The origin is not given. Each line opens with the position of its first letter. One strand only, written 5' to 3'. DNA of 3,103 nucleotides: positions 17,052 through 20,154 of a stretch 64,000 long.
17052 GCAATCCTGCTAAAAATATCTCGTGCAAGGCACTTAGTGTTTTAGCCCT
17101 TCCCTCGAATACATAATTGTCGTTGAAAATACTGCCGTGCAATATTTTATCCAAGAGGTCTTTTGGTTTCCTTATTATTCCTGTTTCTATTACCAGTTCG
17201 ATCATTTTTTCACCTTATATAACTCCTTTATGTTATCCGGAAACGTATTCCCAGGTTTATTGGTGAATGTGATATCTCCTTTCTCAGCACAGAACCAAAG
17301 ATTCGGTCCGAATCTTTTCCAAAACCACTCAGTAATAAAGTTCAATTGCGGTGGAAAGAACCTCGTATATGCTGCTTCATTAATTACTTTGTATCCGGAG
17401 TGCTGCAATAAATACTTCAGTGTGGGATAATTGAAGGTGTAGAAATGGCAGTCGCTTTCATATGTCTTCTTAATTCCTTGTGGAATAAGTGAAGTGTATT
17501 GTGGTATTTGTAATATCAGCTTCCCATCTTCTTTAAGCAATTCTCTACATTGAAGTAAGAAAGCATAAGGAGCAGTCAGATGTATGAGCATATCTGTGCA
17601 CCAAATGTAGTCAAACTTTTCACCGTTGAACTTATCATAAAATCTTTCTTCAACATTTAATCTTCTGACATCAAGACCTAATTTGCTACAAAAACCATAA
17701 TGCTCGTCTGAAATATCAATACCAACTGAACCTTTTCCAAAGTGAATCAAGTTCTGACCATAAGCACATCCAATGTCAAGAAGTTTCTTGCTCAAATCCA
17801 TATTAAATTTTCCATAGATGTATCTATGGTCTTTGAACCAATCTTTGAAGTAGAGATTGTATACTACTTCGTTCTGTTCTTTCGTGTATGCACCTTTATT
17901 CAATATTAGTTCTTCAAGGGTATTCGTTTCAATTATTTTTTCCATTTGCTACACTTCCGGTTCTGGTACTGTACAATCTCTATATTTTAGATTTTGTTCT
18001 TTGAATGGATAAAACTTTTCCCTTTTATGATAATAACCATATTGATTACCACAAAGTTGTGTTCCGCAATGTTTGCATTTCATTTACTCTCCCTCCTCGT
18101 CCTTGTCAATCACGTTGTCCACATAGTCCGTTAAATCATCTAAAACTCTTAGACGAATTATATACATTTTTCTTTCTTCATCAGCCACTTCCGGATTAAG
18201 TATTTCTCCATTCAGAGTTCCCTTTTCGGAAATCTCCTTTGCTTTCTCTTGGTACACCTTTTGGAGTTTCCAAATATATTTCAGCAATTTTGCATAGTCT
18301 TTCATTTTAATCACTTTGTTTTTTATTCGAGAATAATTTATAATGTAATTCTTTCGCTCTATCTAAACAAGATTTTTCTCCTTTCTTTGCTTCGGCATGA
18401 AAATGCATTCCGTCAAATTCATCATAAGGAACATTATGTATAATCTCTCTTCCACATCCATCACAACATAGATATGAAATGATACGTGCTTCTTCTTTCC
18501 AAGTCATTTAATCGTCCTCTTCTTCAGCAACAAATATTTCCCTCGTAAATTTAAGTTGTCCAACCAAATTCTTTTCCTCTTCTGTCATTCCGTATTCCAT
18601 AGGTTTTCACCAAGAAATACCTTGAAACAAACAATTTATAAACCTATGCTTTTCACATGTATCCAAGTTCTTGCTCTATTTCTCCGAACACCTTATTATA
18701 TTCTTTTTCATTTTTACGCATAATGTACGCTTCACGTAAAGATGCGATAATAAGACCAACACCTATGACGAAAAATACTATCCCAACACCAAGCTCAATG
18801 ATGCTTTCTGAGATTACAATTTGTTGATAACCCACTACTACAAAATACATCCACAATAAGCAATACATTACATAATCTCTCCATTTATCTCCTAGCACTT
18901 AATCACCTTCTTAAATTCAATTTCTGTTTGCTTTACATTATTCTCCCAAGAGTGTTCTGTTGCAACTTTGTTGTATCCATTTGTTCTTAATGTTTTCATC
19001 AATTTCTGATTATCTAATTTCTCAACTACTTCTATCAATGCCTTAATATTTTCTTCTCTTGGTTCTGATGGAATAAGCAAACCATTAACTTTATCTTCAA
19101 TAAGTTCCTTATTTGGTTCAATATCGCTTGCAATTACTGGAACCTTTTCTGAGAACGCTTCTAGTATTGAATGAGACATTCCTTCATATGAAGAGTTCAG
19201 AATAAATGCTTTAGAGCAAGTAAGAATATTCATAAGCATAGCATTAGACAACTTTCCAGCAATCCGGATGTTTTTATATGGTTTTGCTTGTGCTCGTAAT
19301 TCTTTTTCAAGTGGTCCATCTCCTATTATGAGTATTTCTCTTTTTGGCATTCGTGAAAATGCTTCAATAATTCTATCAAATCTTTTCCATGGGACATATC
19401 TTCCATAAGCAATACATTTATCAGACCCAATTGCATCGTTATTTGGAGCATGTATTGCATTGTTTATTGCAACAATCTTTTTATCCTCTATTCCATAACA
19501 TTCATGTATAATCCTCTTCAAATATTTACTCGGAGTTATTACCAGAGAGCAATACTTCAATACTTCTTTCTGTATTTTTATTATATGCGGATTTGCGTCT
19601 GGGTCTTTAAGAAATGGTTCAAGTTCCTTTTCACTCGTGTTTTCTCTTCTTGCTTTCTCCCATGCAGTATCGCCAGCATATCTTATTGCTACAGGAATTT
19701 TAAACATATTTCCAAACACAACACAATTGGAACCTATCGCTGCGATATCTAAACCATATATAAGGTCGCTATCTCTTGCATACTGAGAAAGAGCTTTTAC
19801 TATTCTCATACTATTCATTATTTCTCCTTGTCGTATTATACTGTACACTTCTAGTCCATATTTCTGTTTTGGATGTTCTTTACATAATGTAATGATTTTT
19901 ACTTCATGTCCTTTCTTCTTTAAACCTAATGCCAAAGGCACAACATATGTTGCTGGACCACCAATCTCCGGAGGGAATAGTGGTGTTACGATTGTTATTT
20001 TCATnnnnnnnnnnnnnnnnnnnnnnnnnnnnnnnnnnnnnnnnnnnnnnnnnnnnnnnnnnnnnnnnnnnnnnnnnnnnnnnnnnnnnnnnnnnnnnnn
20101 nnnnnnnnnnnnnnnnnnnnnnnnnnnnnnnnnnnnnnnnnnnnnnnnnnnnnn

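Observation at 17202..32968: Large element-borne glycan biosynthesis and modification island, including a B12-radical-SAM enzyme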

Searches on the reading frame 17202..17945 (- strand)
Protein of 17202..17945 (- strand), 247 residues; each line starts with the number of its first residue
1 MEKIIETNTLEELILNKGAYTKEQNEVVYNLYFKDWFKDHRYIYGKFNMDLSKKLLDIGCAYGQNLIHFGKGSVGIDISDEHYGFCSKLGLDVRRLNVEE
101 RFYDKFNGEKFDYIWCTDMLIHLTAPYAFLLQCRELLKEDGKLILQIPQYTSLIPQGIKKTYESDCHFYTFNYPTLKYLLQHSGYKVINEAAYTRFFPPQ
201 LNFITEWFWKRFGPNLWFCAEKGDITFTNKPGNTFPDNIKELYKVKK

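Call 5: search_protein_families(library=pfam, proteins=[window:17202-17945:-], max_evalue=0.01)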
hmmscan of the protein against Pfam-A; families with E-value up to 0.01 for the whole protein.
window:17202-17945:- (247 aa): 8 families
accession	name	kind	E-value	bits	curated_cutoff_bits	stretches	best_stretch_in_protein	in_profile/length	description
PF13489.12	Methyltransf_23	-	9.5e-14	51.9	27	1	50-188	21-162/164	Methyltransferase domain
PF08242.18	Methyltransf_12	-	1.2e-09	39.2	30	1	56-143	1-98/98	Methyltransferase domain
PF08241.18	Methyltransf_11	-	1.6e-09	38.7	21.2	1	56-145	1-95/95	Methyltransferase domain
PF13649.12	Methyltransf_25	-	1.4e-06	29.3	27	1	56-141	2-97/97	Methyltransferase domain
PF13847.12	Methyltransf_31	-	1.4e-06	28.5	27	1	53-167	5-127/145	Methyltransferase domain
PF02353.26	CMAS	-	2e-06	27.8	27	1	41-146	52-165/273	Mycolic acid cyclopropane synthetase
PF07021.18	MetW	-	0.0012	18.9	21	1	52-150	14-112/193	Methionine biosynthesis protein MetW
PF08003.17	Methyltransf_9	-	0.0024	17.3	23.8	1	52-146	116-218/315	Protein of unknown function (DUF1698)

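Call 12: search_protein_families(library=ncbifam, proteins=[window:17202-17945:-], max_evalue=0.001)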
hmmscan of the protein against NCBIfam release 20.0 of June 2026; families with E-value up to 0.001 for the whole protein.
window:17202-17945:- (247 aa): 9 families
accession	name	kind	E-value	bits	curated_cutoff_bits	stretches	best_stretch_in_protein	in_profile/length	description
TIGR01983.1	UbiG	equivalog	1.3e-06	27.9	102.95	1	52-145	50-151/228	bifunctional 2-polyprenyl-6-hydroxyphenol methylase/3-demethylubiquinol 3-O-methyltransferase UbiG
TIGR04345.1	ovoA_Cterm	equivalog_domain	5.1e-06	26.2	170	1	109-148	133-172/242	putative 4-mercaptohistidine N1-methyltransferase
NF053839.1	CPFASynBruc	equivalog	5.5e-06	25.6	600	1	40-146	163-277/410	cyclopropane fatty acid synthase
NF008686.0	PRK11705.1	equivalog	1.9e-05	23.9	400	1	42-146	158-266/383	cyclopropane fatty acyl phospholipid synthase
NF045667.1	MTase_DVU1556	equivalog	0.00011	21.8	155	1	50-146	21-120/213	DVU_1556 family methyltransferase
NF011650.0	PRK15068.1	equivalog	0.00034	19.6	209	1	53-146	124-226/324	tRNA 5-methoxyuridine(34)/uridine 5-oxyacetic acid(34) synthase CmoB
TIGR00452.1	TIGR00452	equivalog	0.00038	19.4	275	1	53-146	119-220/316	tRNA 5-methoxyuridine(34)/uridine 5-oxyacetic acid(34) synthase CmoB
TIGR02081.1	metW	equivalog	0.00045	19.8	189.5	1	53-144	15-106/194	methionine biosynthesis protein MetW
NF041675.1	sarc_dimgly_tmase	equivalog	0.00069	19.6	550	1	100-186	123-211/278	sarcosine/dimethylglycine N-methyltransferase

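Call 83: search_protein_families(library=padloc, proteins=[window:17202-17945:-], max_evalue=0.001)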
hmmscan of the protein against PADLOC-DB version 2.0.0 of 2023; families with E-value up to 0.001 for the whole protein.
window:17202-17945:- (247 aa): 1 family
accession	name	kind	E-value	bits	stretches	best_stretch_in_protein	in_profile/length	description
PDLC04134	mad2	-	1.1e-09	35.7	1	37-186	277-419/492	mads_2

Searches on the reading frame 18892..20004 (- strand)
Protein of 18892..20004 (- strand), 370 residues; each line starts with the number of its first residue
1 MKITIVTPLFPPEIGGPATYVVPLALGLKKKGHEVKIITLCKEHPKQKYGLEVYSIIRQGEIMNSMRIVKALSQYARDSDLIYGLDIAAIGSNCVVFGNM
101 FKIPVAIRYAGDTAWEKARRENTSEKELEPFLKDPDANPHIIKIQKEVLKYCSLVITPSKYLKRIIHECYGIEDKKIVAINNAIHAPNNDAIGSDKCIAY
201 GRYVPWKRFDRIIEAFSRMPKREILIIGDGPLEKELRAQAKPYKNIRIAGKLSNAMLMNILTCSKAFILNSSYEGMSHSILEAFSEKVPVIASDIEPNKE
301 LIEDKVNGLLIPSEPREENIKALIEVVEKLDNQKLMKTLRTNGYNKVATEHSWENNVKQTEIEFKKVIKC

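Call 5: search_protein_families(library=pfam, proteins=[window:18892-20004:-], max_evalue=0.01)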
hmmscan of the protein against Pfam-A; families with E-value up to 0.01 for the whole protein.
window:18892-20004:- (370 aa): 5 families
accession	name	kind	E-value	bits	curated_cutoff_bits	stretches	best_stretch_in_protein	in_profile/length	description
PF00534.26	Glycos_transf_1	-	2.1e-26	92.9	26.4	1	195-345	16-171/172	Glycosyl transferases group 1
PF13692.12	Glyco_trans_1_4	-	3.8e-21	76.3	27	1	197-327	4-140/142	Glycosyl transferases group 1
PF13439.12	Glyco_transf_4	-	4e-12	46.9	28.5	1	14-184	1-166/170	Glycosyltransferase Family 4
PF13524.12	Glyco_trans_1_2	-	2.8e-06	27.8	25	1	211-359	4-141/144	Glycosyl transferase-like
PF13579.12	Glyco_trans_4_4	-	0.00011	23.1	29.7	1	15-182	1-157/158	Glycosyl transferase 4-like domain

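Call 12: search_protein_families(library=ncbifam, proteins=[window:18892-20004:-], max_evalue=0.001)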
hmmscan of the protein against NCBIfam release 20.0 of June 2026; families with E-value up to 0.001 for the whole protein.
window:18892-20004:- (370 aa): 27 families (the best 25 are shown)
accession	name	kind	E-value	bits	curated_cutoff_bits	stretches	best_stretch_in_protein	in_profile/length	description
TIGR04157.1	glyco_rSAM_CFB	subfamily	8.7e-20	71.1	400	1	142-337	160-379/406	TIGR04157 family glycosyltransferase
NF047684.1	TeichurnBiosyTuaC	equivalog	3.2e-19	69.1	550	1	198-369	222-391/391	teichuronic acid biosynthesis protein TuaC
TIGR03088.1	stp2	hypoth_equivalog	8.6e-17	61.2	409.05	1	169-364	166-370/374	TIGR03088 family PEP-CTERM/XrtA system glycosyltransferase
TIGR03999.1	thiol_BshA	equivalog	9.7e-16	57.7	273.7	1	203-368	208-374/375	N-acetyl-alpha-D-glucosaminyl L-malate synthase BshA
NF049988.1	MGlcDAGSynMgs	equivalog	2.2e-14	53.6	400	2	212-368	235-388/398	alpha-monoglucosyldiacylglycerol synthase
NF041876.1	EPS_EpsE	equivalog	9.3e-14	51.5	400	1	198-354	218-383/389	exopolysaccharide biosynthesis GT4 family glycosyltransferase EpsE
TIGR02149.1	glgA_Coryne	subfamily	1.3e-13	50.8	302.4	1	246-367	266-390/391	glycogen synthase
NF041010.1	glycosy_Agl16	equivalog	1e-12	47.6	575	1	1-361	1-345/352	glycosylation protein Agl16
TIGR04063.1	stp3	hypoth_equivalog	3.3e-12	46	442.05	1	201-366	220-394/397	TIGR04063 family PEP-CTERM/XrtA system glycosyltransferase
NF038229.1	Glyco4_Geo_Pelo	equivalog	3.5e-12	46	400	1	246-359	220-328/338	GPMC system family 4 glycosyltransferase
NF047880.1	glyco_SdgA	exception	9.3e-12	44.2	800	1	163-347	284-471/488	serine-aspartate repeat adhesin O-glycosyltransferase SdgA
NF047881.1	glyco_SdgB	exception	9e-11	41.1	800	1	182-357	308-493/496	serine-aspartate repeat adhesin O-glycosyltransferase SdgB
NF053513.1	Gtran_IagA_BgsA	equivalog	4.7e-10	39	460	1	146-364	100-328/333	LTA glycolipid anchor biosynthesis glycosyltransferase, IagA/BgsA family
TIGR04047.1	MSMEG_0565_glyc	hypoth_equivalog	6e-10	38.7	259.85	1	240-357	253-364/373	MSMEG_0565 family glycosyltransferase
NF050056.1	ProtGlycPglH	equivalog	3.4e-09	36.2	600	1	212-346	197-333/354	GalNAc-alpha-(1->4)-GalNAc-alpha-(1->3)-diNAcBac-PP-undecaprenol alpha-1,4-N-acetyl-D-galactosaminyltransferase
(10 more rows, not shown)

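Call 83: search_protein_families(library=padloc, proteins=[window:18892-20004:-], max_evalue=0.001)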
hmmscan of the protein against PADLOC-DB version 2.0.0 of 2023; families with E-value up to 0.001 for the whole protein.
window:18892-20004:- (370 aa): 0 families
